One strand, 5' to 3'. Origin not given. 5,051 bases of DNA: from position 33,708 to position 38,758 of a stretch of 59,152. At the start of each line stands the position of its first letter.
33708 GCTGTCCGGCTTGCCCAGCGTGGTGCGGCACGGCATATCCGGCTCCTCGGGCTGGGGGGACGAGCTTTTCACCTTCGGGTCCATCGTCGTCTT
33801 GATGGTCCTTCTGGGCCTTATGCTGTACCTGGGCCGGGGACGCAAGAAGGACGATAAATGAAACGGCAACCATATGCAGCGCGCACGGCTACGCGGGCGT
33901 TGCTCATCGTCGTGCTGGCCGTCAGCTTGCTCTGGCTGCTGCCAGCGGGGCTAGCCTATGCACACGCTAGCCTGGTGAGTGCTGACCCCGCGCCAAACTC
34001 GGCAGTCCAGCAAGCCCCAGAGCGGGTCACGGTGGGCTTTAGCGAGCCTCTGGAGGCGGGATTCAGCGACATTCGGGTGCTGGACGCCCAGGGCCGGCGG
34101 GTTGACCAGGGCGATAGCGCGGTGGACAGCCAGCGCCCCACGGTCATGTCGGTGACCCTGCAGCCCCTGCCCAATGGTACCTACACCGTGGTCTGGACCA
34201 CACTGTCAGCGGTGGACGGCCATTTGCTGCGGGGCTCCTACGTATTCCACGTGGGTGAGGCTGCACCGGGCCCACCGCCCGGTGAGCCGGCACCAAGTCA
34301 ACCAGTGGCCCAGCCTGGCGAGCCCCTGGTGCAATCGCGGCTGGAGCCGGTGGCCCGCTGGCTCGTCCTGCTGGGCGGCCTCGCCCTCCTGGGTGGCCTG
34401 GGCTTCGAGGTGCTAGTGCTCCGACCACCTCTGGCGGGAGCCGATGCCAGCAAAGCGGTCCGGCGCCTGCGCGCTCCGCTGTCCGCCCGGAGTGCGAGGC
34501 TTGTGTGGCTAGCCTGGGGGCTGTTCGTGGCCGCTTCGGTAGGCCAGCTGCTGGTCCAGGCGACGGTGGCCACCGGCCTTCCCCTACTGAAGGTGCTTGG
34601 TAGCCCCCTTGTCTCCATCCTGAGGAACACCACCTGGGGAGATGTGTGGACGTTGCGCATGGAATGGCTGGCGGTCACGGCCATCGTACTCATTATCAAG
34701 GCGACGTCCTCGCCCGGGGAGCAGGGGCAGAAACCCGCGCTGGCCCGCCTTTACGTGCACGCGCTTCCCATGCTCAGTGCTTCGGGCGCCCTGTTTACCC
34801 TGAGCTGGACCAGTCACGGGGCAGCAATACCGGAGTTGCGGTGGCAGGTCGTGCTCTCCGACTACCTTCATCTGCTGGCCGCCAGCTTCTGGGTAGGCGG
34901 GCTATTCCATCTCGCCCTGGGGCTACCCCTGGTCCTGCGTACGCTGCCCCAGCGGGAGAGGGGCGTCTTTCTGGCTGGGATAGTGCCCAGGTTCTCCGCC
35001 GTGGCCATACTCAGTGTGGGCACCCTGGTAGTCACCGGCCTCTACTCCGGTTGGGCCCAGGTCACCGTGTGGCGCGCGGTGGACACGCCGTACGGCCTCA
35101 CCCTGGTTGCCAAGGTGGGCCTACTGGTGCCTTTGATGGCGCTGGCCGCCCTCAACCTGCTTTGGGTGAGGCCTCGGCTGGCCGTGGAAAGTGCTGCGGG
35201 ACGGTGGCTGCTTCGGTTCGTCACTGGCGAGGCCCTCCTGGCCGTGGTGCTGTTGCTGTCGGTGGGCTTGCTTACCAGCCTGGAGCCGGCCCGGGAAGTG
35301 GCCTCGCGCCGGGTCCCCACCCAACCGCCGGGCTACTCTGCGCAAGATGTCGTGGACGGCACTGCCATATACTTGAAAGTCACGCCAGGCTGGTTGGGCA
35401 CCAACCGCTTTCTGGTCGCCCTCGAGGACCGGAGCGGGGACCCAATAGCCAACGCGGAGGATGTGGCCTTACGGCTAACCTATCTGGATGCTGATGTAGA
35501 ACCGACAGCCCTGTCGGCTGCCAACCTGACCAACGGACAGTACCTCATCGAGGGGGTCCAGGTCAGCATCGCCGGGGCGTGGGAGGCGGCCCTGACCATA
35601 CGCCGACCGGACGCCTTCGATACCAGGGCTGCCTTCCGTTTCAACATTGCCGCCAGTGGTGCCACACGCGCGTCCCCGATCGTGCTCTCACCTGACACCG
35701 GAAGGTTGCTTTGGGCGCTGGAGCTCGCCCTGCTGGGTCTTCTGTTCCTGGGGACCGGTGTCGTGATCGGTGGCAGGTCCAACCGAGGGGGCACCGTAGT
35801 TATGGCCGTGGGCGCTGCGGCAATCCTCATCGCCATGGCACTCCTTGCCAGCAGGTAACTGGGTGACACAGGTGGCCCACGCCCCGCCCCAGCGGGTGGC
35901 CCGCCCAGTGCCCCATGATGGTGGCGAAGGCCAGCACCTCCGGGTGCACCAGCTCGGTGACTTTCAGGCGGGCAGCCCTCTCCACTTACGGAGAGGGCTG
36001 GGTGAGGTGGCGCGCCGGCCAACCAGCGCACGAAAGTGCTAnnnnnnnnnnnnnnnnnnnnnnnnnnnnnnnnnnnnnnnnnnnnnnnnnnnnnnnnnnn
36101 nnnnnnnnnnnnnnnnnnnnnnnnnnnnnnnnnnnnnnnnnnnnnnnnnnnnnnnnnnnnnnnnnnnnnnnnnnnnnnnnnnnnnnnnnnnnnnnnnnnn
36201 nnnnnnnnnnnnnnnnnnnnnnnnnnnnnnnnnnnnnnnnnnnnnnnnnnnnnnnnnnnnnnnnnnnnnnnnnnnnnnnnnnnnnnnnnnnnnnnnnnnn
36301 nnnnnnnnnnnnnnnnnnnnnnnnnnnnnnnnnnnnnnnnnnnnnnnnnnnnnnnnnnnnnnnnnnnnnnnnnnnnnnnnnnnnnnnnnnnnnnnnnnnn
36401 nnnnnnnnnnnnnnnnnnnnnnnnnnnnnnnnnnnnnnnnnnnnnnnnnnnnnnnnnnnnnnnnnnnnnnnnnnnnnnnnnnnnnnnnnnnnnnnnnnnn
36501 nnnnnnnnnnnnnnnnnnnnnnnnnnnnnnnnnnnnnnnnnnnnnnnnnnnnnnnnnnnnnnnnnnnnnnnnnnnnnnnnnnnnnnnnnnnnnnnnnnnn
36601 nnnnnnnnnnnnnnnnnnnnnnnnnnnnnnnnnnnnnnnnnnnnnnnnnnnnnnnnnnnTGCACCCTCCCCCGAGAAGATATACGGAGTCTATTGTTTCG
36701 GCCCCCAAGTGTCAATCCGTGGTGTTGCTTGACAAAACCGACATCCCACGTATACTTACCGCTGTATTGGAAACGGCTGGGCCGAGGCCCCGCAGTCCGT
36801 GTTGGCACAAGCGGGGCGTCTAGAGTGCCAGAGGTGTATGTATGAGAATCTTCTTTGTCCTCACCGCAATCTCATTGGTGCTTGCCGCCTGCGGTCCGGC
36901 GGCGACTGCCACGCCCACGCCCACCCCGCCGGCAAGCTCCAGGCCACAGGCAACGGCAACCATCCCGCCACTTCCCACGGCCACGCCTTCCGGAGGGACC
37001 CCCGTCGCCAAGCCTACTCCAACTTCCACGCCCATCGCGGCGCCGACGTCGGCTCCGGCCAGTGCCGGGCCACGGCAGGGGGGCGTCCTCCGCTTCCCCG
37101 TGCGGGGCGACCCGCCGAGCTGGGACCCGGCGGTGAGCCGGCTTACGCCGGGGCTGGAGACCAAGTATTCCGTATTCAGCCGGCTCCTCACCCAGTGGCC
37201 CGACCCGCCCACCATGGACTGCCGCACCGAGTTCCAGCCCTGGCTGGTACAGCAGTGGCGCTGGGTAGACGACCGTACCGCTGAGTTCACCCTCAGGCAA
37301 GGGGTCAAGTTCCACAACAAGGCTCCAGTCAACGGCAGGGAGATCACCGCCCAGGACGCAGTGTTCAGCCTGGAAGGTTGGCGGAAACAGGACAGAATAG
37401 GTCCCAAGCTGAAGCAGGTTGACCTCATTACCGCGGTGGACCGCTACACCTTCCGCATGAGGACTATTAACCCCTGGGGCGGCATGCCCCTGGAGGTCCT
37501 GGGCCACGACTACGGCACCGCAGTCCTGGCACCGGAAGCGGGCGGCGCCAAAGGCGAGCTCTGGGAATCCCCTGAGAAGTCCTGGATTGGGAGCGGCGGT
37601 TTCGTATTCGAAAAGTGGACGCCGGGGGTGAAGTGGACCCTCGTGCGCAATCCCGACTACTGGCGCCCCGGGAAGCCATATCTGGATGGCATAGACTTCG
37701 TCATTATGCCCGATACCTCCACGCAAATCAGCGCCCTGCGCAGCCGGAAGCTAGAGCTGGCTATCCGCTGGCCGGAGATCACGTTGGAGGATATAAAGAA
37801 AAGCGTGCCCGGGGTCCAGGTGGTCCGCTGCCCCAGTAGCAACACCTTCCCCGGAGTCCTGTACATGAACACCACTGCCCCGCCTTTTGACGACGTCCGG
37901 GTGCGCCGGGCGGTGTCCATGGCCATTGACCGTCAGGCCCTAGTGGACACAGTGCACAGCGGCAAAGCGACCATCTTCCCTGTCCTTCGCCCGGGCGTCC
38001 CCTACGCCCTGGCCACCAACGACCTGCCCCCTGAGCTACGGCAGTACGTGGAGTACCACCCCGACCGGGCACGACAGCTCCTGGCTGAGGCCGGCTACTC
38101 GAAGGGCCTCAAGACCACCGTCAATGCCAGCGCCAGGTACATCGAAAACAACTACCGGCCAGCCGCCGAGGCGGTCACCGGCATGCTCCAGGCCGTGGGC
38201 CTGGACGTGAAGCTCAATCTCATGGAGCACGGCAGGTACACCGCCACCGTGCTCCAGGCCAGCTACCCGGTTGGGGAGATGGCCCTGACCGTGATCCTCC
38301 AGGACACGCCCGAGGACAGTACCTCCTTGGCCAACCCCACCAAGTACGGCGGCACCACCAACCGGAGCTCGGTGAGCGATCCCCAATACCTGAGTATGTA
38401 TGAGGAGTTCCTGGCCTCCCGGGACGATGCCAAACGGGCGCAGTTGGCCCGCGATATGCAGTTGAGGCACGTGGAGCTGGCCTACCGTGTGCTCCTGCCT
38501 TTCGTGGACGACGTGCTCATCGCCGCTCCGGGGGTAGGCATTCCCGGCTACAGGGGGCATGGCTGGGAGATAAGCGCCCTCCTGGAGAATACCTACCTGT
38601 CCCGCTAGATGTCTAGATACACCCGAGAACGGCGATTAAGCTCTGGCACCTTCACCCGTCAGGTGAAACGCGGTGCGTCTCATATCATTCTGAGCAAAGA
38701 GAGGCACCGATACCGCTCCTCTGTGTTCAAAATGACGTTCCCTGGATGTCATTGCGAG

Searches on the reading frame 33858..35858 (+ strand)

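Call 23: search_protein_families(library=pfam, proteins=[window:33858-35858:+], max_evalue=0.00001)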
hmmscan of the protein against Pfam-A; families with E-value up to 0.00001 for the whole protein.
window:33858-35858:+ (666 aa): 2 families
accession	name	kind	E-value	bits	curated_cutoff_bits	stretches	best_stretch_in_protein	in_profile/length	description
PF04234.18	CopC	-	5.5e-22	79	23.3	1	36-132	1-92/92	CopC domain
PF05425.18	CopD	-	9.1e-17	61.8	32.1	1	374-472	2-105/105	Copper resistance protein D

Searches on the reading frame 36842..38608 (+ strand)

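Call 23: search_protein_families(library=pfam, proteins=[window:36842-38608:+], max_evalue=0.00001)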
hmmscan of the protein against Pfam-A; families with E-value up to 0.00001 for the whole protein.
window:36842-38608:+ (588 aa): 1 family
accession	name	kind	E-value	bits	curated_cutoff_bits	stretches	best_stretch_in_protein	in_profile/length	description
PF00496.27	SBP_bac_5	-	1.1e-66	225.9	32.4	1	130-498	1-359/368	Bacterial extracellular solute-binding proteins, family 5 Middle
